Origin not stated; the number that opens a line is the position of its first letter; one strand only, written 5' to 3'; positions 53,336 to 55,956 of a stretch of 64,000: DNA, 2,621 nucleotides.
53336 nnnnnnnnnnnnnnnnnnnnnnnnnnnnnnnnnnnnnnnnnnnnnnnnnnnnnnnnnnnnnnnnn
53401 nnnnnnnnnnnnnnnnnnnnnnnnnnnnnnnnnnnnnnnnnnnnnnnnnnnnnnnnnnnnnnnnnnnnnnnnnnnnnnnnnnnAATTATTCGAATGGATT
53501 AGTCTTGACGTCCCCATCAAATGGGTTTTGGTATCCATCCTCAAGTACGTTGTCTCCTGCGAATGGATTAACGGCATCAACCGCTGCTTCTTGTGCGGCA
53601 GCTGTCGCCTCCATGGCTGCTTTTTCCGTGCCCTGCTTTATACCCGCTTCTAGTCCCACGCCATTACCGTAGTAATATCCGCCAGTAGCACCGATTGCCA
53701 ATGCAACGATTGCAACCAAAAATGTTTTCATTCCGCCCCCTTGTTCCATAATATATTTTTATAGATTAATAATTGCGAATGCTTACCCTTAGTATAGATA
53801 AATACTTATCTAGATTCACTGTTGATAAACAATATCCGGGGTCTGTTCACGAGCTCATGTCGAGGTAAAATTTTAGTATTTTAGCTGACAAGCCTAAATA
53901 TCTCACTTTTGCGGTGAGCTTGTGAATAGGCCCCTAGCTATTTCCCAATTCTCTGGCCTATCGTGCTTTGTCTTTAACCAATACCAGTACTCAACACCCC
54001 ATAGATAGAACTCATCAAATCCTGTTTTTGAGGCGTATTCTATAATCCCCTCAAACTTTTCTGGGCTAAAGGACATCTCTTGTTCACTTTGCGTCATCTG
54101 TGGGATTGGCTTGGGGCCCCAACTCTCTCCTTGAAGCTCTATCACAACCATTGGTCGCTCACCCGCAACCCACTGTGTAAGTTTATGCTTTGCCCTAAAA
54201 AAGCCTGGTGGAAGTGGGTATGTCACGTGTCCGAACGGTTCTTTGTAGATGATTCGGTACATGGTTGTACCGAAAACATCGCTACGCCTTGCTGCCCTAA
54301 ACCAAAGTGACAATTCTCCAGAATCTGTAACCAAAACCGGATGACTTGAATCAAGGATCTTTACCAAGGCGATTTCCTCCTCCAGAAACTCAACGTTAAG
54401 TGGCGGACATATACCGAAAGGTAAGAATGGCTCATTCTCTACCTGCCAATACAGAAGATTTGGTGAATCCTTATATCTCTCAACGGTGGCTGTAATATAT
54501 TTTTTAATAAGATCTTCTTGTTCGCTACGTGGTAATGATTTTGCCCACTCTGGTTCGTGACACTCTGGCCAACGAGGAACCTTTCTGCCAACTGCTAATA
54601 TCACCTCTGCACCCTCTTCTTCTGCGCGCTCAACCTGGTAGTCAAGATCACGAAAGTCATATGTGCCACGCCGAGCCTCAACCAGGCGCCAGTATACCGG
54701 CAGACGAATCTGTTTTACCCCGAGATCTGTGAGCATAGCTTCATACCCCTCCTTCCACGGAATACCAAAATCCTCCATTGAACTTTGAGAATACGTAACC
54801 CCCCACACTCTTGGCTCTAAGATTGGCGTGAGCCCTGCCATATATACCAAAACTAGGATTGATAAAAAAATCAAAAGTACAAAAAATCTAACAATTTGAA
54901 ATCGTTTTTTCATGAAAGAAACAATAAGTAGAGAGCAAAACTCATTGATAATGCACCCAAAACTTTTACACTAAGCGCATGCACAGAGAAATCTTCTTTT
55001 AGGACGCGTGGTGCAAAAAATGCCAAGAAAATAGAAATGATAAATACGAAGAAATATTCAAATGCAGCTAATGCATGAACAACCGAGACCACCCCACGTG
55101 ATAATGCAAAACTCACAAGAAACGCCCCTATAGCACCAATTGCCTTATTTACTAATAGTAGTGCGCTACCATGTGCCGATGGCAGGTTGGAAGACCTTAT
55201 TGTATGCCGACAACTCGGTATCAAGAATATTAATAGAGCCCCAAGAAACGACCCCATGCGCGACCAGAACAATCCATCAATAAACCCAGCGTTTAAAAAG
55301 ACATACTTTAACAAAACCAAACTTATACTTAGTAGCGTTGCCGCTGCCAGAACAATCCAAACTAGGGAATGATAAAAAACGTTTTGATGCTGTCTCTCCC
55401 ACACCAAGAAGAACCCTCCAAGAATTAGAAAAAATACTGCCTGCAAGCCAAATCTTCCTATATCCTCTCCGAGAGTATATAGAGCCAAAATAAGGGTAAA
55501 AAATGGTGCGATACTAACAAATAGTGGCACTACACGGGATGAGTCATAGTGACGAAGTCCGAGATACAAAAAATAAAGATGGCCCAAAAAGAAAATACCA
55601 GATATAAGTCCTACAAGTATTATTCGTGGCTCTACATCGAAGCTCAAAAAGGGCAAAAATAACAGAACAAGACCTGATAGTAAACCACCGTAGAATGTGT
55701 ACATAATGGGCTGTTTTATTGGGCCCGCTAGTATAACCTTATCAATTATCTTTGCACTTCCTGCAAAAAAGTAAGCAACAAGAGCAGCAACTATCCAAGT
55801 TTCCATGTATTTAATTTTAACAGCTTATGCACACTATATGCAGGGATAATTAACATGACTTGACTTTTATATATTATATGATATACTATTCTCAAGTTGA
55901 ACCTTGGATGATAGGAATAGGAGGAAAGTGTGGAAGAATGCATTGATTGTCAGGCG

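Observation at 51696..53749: Secreted protein built from about ten tandem C4H modules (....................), paired with a small NPF-motif secreted protein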

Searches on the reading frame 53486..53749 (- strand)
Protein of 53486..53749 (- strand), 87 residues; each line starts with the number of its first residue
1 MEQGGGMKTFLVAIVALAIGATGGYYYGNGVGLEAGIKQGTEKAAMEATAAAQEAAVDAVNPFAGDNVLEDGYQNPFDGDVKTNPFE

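Call 4: search_protein_families(library=pfam, proteins=[window:53486-53749:-], max_evalue=10)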
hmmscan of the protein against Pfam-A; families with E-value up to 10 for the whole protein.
window:53486-53749:- (87 aa): 2 families
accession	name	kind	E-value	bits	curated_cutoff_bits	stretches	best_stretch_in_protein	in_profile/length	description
PF09335.16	VTT_dom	-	0.029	15.3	33.9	1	5-52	15-62/123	VTT domain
PF16868.10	NMT1_3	-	0.037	14.1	27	1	18-61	2-46/289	NMT1-like family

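Call 5: search_protein_families(library=ncbifam, proteins=[window:53486-53749:-], max_evalue=10)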
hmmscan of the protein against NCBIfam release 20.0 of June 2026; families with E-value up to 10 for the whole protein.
window:53486-53749:- (87 aa): 2 families
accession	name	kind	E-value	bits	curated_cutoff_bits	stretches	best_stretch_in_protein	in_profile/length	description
NF042906.1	Moor_cyan_RiPP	subfamily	0.045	14.2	75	1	34-67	28-61/63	cyanobactin class RiPP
NF009925.1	PRK13386.1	equivalog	0.17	11.1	192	1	20-65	54-99/228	flagellar assembly protein FliH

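Call 50: find_homologous_proteins(query=window:53486-53749:-, max_evalue=0.001)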
Query window:53486-53749:- (87 aa): 1 proteins with E <= 0.001 among 6 candidates.
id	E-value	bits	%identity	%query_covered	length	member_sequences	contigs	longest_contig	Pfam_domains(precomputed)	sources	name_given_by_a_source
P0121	8.5e-45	168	100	93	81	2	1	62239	-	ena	-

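Call 54: find_homologous_proteins(query=A4, max_evalue=0.001)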
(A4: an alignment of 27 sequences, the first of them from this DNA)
Query A4 (27 sequences) (81 aa, profile of the alignment): 268 proteins with E <= 0.001 among 5611 candidates; the best 120 are listed.
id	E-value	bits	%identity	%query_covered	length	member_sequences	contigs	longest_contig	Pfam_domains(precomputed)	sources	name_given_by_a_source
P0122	1.1e-29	121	36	100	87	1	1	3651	-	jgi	jgi:flagellar basal body-associated protein FliL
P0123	3.7e-28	116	42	78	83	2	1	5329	-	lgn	-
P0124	1.6e-24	104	43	96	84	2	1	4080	-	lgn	-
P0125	5.8e-23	99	45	94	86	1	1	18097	-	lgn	-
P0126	3.0e-22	97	44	95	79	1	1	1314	-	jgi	-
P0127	9.2e-22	95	41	90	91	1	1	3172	-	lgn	-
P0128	2.5e-21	94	43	99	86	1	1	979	-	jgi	-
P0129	5.3e-20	89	42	95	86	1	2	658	-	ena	-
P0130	9.6e-20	89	39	100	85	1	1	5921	-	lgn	-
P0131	1.7e-19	88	45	89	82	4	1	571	-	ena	-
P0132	3.5e-19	87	45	95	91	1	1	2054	-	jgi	-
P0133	7.8e-19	86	38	78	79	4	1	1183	-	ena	-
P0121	2.2e-18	84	100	100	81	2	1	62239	-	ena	-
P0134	4.3e-18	83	42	86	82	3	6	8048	-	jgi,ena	-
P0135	2.2e-17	81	49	54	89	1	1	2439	-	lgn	-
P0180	3.0e-8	52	41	68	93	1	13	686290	-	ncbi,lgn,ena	ncbi:MAG: hypothetical protein AAB819_00915 [Patescibacteria group bacterium]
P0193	1.8e-7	49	39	51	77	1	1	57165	PF10717.15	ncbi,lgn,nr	ncbi:MAG: hypothetical protein HYT69_02245 [Candidatus Zambryskibacteria bacterium]|nr:hypothetical 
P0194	1.9e-7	49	34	96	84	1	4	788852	-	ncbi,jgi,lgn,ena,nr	ncbi:MAG: hypothetical protein PHT44_02230 [Candidatus Portnoybacteria bacterium]|nr:hypothetical pr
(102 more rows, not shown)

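Call 55: find_encoding_contigs(protein=P0194, flank=4000, max_places=2)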
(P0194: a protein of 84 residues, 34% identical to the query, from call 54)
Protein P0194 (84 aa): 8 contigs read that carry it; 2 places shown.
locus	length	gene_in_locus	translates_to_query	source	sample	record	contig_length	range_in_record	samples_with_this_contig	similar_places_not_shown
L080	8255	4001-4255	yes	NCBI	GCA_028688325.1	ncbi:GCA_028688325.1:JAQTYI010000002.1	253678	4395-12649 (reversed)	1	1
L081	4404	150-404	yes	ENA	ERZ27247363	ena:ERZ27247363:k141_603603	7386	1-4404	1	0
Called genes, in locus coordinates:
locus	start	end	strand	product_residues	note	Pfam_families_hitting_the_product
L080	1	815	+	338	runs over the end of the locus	PF21016:RlmN_N (weak), PF04055:Radical_SAM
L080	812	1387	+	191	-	PF09335:VTT_dom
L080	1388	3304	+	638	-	PF00122:E1-E2_ATPase, PF00702:Hydrolase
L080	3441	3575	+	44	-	-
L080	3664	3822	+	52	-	PF18930:DUF5679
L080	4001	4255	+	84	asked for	-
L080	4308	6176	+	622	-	-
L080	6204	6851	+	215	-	PF07853:DUF1648, PF13630:SdpI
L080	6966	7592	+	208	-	-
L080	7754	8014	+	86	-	-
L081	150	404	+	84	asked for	-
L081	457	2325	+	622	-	-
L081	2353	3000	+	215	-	PF07853:DUF1648, PF13630:SdpI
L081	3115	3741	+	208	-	-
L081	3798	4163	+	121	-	-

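Call 56: find_encoding_contigs(protein=P0180, flank=4000, max_places=2)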
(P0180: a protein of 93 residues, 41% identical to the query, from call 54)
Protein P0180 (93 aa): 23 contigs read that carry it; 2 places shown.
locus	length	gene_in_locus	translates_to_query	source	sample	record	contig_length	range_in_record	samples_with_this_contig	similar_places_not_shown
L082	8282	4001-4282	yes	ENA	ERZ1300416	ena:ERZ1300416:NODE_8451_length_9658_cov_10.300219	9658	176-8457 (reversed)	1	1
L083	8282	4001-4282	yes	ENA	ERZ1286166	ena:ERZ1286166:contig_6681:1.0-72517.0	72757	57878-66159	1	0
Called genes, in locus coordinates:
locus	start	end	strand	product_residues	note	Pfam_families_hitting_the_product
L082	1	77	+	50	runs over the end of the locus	-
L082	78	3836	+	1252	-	PF00932:LTD (weak)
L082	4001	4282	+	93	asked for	-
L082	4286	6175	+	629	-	-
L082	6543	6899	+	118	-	PF05635:23S_rRNA_IVP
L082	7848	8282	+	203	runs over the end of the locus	?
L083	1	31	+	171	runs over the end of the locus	-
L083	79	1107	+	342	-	-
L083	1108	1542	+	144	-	-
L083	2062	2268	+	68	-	-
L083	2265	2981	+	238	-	-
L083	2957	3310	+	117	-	PF05048:NosD (weak), PF13229:Beta_helix (weak)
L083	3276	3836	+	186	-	-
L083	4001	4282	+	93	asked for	-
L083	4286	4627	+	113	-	-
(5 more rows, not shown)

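Call 57: find_encoding_contigs(protein=P0193, flank=4000, max_places=2)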
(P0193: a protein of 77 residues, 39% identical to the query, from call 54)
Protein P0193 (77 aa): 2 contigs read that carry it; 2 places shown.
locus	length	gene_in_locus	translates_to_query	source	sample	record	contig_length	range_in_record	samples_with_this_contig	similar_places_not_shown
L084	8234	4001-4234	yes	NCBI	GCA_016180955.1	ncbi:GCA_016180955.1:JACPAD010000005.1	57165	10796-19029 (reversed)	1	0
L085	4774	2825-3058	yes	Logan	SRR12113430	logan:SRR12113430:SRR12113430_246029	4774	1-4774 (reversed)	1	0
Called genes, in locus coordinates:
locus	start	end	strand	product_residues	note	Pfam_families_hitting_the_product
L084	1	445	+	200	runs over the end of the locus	PF00406:ADK, PF13207:AAA_17 (weak)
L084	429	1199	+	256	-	PF00557:Peptidase_M24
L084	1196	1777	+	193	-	PF00334:NDK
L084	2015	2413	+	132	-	PF09997:DUF2238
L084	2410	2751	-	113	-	PF00453:Ribosomal_L20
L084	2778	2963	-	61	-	PF01632:Ribosomal_L35p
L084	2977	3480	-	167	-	PF05198:IF3_N, PF00707:IF3_C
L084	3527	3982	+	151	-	PF06210:DUF1003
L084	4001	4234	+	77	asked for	PF10717:ODV-E18 (weak)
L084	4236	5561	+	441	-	-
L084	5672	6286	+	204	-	-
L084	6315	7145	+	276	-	PF01471:PG_binding_1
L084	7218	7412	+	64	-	-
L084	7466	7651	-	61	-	-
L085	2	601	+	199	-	?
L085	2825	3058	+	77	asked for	PF10717:ODV-E18 (weak)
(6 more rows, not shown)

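Call 70: search_protein_families(library=phrogs, proteins=[window:53486-53731:-], max_evalue=0.01)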
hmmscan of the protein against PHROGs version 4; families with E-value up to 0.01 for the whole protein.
window:53486-53731:- (81 aa): 3 families
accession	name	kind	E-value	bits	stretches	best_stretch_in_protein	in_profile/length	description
phrog_24627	-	unknown function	0.0043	18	0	2-23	3-24/39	-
phrog_1757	-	unknown function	0.0047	17.7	0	36-63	4-31/62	-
phrog_2466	-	lysis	0.0085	16.9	1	3-52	7-55/172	Rz-like spanin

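Call 71: search_protein_families(library=padloc, proteins=[window:53486-53731:-], max_evalue=0.01)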
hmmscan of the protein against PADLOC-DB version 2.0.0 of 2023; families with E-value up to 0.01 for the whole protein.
window:53486-53731:- (81 aa): 0 families

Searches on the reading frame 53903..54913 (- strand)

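Call 40: search_protein_families(library=pfam, proteins=[window:53903-54913:-], max_evalue=0.0001)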
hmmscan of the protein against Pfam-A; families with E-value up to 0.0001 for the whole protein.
window:53903-54913:- (336 aa): 3 families
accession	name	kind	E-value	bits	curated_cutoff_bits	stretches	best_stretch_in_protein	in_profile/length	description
PF02449.21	Glyco_hydro_42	-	1.6e-09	38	21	0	54-123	13-83/376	Beta-galactosidase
PF00150.24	Cellulase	-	4.2e-07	30.2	23.5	1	58-163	27-131/272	Cellulase (glycosyl hydrolase family 5)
PF00331.26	Glyco_hydro_10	-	4.4e-05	23.3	22.1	1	75-164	47-131/311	Glycosyl hydrolase family 10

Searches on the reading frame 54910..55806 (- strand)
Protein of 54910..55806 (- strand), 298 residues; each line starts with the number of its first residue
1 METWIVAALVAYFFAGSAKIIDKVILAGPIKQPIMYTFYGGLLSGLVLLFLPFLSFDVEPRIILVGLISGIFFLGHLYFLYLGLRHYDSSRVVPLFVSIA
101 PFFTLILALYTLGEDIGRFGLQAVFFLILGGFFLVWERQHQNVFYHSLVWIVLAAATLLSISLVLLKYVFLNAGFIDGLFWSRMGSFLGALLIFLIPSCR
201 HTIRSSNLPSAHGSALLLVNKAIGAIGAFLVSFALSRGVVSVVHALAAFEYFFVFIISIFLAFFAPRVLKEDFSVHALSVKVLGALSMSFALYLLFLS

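Call 40: search_protein_families(library=pfam, proteins=[window:54910-55806:-], max_evalue=0.0001)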
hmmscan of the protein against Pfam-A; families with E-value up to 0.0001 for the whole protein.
window:54910-55806:- (298 aa): 1 family
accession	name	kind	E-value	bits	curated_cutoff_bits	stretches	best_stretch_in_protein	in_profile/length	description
PF00892.27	EamA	-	3.3e-07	31.1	28.2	1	4-135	3-134/135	EamA-like transporter family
